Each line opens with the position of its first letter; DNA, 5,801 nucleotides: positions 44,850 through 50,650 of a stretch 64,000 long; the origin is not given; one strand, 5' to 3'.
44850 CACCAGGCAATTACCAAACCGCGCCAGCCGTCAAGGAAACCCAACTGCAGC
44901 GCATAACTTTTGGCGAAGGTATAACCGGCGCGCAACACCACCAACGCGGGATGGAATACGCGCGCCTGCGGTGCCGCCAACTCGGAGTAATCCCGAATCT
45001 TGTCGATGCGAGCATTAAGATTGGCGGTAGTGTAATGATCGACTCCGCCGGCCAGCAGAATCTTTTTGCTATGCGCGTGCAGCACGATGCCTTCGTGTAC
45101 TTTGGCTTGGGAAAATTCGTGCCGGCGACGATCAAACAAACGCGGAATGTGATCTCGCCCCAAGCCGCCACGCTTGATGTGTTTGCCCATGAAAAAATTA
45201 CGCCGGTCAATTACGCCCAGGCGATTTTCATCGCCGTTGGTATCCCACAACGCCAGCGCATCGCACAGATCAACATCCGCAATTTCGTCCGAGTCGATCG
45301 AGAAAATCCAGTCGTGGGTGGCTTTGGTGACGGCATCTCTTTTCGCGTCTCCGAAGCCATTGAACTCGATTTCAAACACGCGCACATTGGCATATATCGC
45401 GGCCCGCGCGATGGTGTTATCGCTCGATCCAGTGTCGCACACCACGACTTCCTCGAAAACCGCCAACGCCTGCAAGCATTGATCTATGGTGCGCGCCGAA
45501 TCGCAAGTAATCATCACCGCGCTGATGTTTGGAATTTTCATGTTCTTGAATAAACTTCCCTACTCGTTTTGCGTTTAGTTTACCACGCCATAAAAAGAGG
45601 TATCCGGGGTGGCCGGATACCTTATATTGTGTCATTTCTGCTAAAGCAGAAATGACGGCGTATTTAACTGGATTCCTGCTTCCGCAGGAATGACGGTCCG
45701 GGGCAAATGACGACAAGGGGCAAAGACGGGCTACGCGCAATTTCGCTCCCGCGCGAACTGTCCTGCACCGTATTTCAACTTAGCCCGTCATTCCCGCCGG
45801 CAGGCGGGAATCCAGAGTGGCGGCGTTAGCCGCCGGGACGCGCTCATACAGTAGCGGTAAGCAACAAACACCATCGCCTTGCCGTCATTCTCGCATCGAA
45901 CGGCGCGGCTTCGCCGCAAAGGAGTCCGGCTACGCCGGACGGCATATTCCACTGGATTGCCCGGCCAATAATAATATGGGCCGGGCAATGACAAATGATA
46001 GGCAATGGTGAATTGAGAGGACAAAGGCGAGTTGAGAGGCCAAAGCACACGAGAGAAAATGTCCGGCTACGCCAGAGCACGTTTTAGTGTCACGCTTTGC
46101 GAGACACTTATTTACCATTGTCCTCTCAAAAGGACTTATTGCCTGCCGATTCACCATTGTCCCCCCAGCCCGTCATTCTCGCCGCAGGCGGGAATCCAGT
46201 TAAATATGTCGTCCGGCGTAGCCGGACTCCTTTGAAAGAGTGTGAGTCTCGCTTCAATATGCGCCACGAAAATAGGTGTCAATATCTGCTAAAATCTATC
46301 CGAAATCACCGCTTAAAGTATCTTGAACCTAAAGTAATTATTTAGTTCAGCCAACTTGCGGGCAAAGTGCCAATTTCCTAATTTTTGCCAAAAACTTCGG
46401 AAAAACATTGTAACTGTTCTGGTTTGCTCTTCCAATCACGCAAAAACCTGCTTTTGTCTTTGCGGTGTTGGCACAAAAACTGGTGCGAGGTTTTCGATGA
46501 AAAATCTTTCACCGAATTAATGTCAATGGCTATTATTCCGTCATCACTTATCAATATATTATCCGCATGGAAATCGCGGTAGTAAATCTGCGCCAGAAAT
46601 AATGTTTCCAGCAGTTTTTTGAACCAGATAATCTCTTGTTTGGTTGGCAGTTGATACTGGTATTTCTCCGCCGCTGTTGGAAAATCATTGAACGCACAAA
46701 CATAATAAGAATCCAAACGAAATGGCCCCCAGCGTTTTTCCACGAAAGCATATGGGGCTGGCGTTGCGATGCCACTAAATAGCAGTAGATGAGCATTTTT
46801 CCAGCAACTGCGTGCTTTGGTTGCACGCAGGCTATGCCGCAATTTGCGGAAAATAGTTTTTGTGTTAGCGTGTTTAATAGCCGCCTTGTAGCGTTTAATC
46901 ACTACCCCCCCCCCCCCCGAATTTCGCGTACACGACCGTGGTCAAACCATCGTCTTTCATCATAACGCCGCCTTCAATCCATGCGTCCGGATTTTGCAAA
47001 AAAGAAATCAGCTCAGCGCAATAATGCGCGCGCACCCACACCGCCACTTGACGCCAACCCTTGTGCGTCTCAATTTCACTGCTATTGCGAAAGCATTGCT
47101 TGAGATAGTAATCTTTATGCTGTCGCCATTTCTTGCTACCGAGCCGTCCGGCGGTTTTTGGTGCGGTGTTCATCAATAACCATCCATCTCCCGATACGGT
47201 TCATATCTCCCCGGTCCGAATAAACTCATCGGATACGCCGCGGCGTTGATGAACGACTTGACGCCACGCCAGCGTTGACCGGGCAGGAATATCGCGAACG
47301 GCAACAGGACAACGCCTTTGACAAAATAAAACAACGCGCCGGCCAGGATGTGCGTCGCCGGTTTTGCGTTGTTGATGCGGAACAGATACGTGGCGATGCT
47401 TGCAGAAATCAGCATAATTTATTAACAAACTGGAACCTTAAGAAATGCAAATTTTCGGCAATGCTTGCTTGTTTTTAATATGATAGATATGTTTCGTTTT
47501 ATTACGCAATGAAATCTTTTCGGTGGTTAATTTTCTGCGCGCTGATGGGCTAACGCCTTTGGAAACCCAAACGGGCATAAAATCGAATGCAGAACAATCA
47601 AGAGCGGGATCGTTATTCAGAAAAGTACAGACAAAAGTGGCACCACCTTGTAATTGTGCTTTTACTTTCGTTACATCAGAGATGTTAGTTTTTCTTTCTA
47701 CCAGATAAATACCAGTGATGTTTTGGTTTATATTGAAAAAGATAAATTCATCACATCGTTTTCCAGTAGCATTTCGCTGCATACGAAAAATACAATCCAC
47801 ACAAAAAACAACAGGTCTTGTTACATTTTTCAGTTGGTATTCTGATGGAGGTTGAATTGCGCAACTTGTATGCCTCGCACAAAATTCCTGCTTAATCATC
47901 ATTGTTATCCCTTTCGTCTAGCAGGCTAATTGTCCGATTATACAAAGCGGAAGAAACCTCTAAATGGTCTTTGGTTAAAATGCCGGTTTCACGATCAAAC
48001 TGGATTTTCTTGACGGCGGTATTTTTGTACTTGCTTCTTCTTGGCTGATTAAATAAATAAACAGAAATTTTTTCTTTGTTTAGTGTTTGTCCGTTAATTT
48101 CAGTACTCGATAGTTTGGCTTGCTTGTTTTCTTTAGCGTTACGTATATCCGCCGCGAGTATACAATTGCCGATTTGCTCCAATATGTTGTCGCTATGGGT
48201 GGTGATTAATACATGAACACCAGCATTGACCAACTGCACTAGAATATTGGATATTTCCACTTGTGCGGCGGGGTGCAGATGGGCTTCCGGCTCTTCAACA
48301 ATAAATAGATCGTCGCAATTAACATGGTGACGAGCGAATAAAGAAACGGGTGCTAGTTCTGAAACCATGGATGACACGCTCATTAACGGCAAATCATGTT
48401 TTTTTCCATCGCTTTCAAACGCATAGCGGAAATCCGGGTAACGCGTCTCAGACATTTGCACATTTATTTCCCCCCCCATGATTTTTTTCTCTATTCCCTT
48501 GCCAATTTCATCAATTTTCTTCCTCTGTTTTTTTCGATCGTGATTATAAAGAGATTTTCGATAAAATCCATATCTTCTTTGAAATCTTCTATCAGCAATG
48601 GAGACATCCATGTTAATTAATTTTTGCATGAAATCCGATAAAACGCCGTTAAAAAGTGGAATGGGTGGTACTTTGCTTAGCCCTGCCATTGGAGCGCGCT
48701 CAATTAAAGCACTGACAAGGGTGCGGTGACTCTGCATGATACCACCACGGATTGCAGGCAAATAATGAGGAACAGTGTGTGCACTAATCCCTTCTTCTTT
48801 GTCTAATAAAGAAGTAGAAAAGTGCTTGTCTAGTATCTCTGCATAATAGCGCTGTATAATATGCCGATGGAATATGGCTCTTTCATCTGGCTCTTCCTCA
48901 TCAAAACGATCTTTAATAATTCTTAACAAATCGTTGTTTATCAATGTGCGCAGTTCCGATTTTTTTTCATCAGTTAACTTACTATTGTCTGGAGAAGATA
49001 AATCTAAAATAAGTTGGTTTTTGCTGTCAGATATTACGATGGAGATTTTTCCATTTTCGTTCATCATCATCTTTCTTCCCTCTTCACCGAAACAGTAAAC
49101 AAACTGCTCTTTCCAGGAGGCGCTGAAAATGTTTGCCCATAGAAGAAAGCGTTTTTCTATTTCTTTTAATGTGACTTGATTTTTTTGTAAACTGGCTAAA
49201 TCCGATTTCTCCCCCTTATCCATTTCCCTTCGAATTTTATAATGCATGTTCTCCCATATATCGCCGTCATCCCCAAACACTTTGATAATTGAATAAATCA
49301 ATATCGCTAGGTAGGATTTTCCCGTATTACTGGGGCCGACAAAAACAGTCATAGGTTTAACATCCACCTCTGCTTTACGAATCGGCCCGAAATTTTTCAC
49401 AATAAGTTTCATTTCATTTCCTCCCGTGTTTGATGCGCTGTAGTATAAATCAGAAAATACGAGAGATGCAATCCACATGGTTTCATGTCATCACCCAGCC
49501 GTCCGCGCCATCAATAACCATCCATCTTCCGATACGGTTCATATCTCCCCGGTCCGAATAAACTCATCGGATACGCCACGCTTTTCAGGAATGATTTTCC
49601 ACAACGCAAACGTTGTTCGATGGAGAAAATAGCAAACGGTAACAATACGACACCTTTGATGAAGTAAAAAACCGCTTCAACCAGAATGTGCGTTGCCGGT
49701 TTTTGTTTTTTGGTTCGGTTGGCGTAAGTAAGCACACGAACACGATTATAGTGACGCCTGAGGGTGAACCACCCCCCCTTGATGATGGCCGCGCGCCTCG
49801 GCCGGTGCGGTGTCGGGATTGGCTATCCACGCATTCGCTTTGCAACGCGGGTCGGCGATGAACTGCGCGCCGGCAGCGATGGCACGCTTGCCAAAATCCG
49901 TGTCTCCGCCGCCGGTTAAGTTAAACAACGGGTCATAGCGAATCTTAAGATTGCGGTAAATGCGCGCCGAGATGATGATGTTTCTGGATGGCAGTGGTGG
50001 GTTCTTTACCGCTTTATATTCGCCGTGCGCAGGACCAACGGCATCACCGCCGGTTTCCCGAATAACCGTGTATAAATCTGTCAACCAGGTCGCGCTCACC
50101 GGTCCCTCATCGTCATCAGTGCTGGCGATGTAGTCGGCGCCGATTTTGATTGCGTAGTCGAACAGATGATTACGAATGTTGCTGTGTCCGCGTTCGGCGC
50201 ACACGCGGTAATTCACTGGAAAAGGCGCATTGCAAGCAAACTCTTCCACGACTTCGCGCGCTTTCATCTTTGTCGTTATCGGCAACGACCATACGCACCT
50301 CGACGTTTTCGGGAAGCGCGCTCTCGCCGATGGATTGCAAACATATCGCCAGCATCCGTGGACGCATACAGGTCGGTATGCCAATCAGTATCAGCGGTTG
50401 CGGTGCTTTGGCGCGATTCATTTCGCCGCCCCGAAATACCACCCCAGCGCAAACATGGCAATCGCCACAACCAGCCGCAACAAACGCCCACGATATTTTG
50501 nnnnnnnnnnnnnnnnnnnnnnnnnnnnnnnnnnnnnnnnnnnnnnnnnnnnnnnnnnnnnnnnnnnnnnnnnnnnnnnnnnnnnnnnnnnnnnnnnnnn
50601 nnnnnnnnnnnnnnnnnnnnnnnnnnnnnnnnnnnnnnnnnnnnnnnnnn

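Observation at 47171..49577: AT-rich ATPase + small nuclease-like gene pair inserted between 67-bp direct repeats in the LPS locus: candidate uncharacterised defence system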

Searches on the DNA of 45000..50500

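Call 65: search_rna_families(source=window, start=45000, end=50500, threshold=evalue, max_evalue=0.1)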
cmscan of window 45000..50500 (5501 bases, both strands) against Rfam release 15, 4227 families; matches with E-value up to 0.1: 0.
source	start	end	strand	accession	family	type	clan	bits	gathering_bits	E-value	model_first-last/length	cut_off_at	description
